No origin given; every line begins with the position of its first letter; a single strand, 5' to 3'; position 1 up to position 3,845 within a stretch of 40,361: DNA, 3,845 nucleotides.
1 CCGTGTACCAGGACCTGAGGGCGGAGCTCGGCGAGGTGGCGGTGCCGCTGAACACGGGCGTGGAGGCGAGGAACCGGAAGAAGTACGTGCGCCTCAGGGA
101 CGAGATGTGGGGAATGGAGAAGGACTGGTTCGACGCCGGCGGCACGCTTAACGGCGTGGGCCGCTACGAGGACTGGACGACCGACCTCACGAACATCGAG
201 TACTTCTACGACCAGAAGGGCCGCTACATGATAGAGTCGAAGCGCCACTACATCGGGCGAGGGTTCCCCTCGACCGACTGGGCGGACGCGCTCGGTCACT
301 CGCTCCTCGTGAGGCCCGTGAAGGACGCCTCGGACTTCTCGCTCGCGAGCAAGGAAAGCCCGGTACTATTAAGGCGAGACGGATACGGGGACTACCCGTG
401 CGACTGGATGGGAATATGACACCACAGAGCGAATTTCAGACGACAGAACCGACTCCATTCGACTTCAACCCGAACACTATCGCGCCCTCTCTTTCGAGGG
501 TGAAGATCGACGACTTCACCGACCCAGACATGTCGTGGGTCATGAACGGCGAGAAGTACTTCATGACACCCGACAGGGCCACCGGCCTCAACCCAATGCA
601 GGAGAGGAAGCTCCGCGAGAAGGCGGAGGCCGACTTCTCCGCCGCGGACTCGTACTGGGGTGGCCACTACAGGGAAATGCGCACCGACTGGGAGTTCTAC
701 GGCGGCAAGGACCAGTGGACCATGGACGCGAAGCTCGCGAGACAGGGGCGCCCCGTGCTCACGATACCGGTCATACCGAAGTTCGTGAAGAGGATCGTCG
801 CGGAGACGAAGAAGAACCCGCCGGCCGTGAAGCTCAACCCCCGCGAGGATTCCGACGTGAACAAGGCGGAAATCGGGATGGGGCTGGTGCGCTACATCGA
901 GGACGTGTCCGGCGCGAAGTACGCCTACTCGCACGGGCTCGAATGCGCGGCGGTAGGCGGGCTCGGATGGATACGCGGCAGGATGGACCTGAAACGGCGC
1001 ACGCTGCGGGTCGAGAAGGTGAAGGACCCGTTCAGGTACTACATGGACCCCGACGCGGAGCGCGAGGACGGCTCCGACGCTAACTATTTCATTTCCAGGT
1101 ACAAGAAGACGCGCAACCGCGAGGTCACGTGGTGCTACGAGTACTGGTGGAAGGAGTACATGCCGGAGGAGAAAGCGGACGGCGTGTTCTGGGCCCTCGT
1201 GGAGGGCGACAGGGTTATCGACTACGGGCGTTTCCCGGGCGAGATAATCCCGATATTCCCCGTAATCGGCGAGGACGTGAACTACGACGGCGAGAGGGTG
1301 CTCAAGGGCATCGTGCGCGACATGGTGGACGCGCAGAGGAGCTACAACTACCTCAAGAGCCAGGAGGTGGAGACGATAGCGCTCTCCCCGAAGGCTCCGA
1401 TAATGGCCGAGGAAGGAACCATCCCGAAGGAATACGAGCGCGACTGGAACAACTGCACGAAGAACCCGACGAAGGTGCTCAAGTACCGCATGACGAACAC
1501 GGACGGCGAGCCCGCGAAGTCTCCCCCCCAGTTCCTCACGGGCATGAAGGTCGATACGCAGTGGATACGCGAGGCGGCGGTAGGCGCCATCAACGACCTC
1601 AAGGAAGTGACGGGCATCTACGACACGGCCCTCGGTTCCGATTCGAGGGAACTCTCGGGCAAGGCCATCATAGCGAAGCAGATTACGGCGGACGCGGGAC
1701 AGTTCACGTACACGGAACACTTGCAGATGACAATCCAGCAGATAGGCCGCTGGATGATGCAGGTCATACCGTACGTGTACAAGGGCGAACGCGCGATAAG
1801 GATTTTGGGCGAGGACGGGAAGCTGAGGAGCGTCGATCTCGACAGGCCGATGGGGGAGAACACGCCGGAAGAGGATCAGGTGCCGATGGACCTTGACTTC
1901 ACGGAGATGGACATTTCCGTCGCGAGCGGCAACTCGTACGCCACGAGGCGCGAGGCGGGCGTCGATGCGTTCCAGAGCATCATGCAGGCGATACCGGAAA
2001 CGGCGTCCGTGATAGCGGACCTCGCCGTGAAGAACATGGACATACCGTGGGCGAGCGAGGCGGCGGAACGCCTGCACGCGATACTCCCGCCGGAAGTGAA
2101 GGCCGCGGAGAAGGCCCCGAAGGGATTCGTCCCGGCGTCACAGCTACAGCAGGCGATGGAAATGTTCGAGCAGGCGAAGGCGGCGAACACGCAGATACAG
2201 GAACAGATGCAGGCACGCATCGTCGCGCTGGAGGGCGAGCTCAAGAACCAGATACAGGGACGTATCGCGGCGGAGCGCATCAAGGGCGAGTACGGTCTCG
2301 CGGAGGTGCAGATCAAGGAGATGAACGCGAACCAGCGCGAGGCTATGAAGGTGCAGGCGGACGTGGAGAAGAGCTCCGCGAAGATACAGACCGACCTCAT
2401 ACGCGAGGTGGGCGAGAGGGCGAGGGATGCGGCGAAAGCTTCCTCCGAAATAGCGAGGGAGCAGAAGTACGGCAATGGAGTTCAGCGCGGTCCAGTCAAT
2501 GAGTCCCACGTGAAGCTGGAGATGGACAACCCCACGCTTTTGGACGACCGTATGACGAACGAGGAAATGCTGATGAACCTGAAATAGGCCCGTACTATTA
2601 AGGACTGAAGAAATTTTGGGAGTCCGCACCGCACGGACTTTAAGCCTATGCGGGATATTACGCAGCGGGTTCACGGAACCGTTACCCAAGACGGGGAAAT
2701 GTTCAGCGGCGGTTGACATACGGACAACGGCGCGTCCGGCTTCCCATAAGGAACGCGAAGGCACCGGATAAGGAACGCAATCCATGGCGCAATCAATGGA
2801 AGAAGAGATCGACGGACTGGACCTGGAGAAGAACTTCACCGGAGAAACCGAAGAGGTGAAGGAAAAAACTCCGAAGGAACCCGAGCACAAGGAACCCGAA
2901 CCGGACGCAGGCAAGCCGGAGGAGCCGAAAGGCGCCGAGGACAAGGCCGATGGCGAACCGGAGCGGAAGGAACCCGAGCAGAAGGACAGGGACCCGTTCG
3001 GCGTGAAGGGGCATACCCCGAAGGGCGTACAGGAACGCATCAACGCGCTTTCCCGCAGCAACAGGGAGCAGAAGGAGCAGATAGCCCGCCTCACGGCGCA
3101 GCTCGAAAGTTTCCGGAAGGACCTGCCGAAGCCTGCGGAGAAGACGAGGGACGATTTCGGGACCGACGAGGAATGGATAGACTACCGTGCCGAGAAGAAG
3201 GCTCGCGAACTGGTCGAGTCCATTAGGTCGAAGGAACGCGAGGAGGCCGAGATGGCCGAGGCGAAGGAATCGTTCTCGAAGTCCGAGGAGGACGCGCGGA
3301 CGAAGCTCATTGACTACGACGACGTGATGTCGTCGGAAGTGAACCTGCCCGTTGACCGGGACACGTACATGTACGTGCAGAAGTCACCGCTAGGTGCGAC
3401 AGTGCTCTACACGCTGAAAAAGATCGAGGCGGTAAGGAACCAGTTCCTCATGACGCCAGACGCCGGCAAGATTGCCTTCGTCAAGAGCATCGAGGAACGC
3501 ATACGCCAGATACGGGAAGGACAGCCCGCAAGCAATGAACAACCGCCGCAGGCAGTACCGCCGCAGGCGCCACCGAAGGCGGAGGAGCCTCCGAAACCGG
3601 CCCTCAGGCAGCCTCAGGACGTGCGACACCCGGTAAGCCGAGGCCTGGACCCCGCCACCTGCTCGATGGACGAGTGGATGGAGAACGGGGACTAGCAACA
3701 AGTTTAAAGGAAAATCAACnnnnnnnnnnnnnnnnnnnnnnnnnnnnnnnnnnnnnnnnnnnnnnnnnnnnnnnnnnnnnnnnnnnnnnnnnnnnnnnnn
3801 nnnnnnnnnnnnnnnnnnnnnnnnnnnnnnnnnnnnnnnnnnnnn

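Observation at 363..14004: Four exact copies of the 11-mer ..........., all on the + strand at late-gene boundaries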

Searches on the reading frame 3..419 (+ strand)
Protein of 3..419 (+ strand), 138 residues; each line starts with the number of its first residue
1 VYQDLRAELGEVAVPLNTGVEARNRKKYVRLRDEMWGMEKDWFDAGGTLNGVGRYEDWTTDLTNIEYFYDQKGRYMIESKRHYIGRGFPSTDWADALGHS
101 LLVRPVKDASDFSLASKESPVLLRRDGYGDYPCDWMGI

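Call 8: search_protein_families(library=phrogs, proteins=[window:3-419:+])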
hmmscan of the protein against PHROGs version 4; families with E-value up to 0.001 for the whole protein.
window:3-419:+ (138 aa): 0 families

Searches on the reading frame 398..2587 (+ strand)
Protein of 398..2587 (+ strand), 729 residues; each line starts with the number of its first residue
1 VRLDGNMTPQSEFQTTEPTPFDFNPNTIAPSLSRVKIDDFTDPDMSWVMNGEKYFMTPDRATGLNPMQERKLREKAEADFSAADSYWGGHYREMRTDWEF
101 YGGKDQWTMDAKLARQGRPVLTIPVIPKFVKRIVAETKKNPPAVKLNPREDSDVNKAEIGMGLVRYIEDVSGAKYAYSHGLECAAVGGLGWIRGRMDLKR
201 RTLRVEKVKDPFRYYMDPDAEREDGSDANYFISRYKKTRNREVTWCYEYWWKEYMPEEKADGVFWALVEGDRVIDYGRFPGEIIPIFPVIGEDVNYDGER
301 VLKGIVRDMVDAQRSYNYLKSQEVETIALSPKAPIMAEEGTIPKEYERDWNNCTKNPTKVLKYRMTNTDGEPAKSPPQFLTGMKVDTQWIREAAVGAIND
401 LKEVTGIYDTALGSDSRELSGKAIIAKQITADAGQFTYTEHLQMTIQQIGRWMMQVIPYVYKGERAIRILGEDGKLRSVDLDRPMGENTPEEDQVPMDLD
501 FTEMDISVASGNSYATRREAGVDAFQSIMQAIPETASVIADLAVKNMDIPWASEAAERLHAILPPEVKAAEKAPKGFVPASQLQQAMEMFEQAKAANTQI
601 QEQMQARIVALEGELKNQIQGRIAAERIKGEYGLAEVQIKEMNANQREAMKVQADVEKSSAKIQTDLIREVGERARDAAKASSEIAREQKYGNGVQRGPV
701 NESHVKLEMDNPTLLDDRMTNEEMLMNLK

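Call 8: search_protein_families(library=phrogs, proteins=[window:398-2587:+])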
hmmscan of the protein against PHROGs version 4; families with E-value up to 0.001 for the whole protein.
window:398-2587:+ (729 aa): 2 families
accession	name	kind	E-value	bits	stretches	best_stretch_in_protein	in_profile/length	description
phrog_156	-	head and packaging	2.7e-88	298.1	2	257-675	265-656/681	portal protein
phrog_14911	-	unknown function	4.9e-13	49.8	2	265-364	278-376/404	-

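Call 13: find_related_loci(query=window:398-2587:+, collection=viral_contigs, flank=10000)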
Query window:398-2587:+ (729 aa) in viral_contigs; peptide patterns used: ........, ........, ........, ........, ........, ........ (x = any residue, [..] = any of these).
9 stretches matched a pattern; 9 encode a relative of the query (tblastn E <= 1e-3); 9 distinct loci.
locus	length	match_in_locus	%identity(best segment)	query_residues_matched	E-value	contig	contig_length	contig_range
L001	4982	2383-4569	94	1-729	0e+0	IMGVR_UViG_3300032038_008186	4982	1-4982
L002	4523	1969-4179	77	2-729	0e+0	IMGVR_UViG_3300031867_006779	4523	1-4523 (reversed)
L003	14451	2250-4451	77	2-729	0e+0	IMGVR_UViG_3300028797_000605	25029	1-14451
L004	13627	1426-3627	77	2-729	0e+0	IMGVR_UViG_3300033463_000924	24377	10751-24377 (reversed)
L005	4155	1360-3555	77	2-727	0e+0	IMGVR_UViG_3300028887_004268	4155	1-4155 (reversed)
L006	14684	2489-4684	76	2-728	0e+0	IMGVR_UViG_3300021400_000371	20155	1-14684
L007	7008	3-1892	79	108-729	0e+0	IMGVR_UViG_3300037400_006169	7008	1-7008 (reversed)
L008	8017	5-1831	78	128-729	0e+0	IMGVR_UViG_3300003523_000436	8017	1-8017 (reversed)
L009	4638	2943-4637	82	2-566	0e+0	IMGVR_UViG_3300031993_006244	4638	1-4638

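Call 17: find_related_loci(query=window:398-2587:+, collection=genome_contigs, flank=10000)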
Query window:398-2587:+ (729 aa) in genome_contigs; peptide patterns used: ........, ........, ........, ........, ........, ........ (x = any residue, [..] = any of these).
16 stretches matched a pattern, but none encodes a relative of the query by tblastn (E <= 1e-3).

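Call 31: find_related_loci(query=A3, collection=metagenome_contigs, flank=10000)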
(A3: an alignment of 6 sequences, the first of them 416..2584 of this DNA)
Query A3 (723 aa) in metagenome_contigs; peptide patterns used: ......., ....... (x = any residue, [..] = any of these).
89 stretches matched a pattern; 10 encode a relative of the query (tblastn E <= 1e-3); 9 distinct loci.
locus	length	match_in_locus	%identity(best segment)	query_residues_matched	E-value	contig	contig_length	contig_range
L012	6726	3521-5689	99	1-723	0e+0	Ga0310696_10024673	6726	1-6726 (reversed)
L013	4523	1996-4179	77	4-723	0e+0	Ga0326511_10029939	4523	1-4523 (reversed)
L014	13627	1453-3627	77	4-723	0e+0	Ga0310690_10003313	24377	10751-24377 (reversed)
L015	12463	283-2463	76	1-722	0e+0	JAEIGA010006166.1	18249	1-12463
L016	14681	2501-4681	76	1-722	0e+0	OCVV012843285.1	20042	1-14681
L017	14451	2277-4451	77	4-723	0e+0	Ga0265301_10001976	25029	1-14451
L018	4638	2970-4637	82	4-560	0e+0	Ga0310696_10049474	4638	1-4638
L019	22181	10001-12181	90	1-723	0e+0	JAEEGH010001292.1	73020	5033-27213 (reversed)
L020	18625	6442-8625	82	1-723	0e+0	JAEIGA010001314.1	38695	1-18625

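Call 99: search_dna_similar(query=window:416-2584:+, collection=phages, mode=protein, max_evalue=1e-10, max_rows=10)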
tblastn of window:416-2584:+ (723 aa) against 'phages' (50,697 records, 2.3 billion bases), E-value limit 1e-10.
Records with a match: 53; places in all: 53; records where one place covers at least 80% of the query: 0.
Best place of each record, by identity: <60% 53.
By first word of the organism name: Vibrio 18; Caudoviricetes 8; Escherichia 4; Xylella 3; Sodalis 3; Thalassomonas 2; Rhodoferax 2; Shewanella 2; Shigella 2; EBPR 1; and 8 more.
By host as written in the record: - 12; Vibrio crassostreae 10; Thalassomonas loyana LMG 22536 2; Rhodoferax sp. IMCC26218 2; Xylella fastidiosa 2; Vibrio vulnificus 2; Vibrio tasmaniensis 2; Shewanella inventionis KX27 2; and 16 more.
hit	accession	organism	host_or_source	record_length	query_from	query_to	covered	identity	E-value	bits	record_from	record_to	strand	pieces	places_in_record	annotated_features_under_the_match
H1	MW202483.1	Caudoviricetes sp.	Manatee Spring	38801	74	661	77%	31.8%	3e-46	258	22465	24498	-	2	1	phage P22 like portal protein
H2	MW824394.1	Vibrio phage 41E34.2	Vibrio crassostreae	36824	79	618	75%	28.9%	6e-42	243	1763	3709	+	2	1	putative portal protein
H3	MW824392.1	Vibrio phage 34E29.1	Vibrio crassostreae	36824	79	618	75%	28.9%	6e-42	243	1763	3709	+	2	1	hypothetical protein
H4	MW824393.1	Vibrio phage 36E38.1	Vibrio crassostreae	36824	79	618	75%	28.9%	6e-42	243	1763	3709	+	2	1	portal protein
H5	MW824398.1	Vibrio phage 44E38.1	Vibrio crassostreae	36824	79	618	75%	28.9%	6e-42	243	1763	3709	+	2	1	portal protein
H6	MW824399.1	Vibrio phage 44E38.2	Vibrio crassostreae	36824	79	618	75%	28.9%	6e-42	243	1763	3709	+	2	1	hypothetical protein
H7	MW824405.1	Vibrio phage 75E35.1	Vibrio crassostreae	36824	79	618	75%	28.9%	6e-42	243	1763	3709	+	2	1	hypothetical protein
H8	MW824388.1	Vibrio phage 24E30.2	Vibrio crassostreae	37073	79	618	75%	28.9%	6e-42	243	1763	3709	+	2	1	hypothetical protein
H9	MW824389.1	Vibrio phage 24E35.2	Vibrio crassostreae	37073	79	618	75%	28.9%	6e-42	243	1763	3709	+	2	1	hypothetical protein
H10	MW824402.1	Vibrio phage 64E30.1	Vibrio crassostreae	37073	79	618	75%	28.9%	6e-42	243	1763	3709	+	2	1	hypothetical protein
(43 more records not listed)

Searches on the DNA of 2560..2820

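Call 77: search_rna_families(source=window, start=2560, end=2820, threshold=evalue, max_evalue=10)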
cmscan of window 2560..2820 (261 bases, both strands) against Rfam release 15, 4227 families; matches with E-value up to 10: 2.
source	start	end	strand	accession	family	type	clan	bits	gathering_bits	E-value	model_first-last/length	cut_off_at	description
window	2577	2612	+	RF00592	SNORD78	Gene; snRNA; snoRNA; CD-box;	CL00051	13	38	7.9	27-65/65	no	Small nucleolar RNA SNORD78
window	2660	2776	+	RF01872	MEG3_2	Gene; lncRNA;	-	10.8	60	8.6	1-105/105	no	Maternally expressed 3 conserved region 2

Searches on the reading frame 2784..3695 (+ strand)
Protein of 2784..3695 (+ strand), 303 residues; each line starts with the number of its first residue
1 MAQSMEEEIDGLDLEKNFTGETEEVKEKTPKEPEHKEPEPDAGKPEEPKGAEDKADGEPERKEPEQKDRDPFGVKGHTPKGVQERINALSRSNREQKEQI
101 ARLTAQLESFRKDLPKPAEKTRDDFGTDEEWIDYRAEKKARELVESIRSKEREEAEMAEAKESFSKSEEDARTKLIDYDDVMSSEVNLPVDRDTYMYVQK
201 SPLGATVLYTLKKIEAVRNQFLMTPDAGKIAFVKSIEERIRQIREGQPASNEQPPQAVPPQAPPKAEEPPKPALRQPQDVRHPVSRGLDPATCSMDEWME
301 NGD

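Call 8: search_protein_families(library=phrogs, proteins=[window:2784-3695:+])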
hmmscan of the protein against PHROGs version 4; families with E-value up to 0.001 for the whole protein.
window:2784-3695:+ (303 aa): 1 family
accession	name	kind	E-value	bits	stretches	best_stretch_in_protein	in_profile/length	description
phrog_8865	-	head and packaging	4.5e-08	34.1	1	18-257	15-250/297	head scaffolding protein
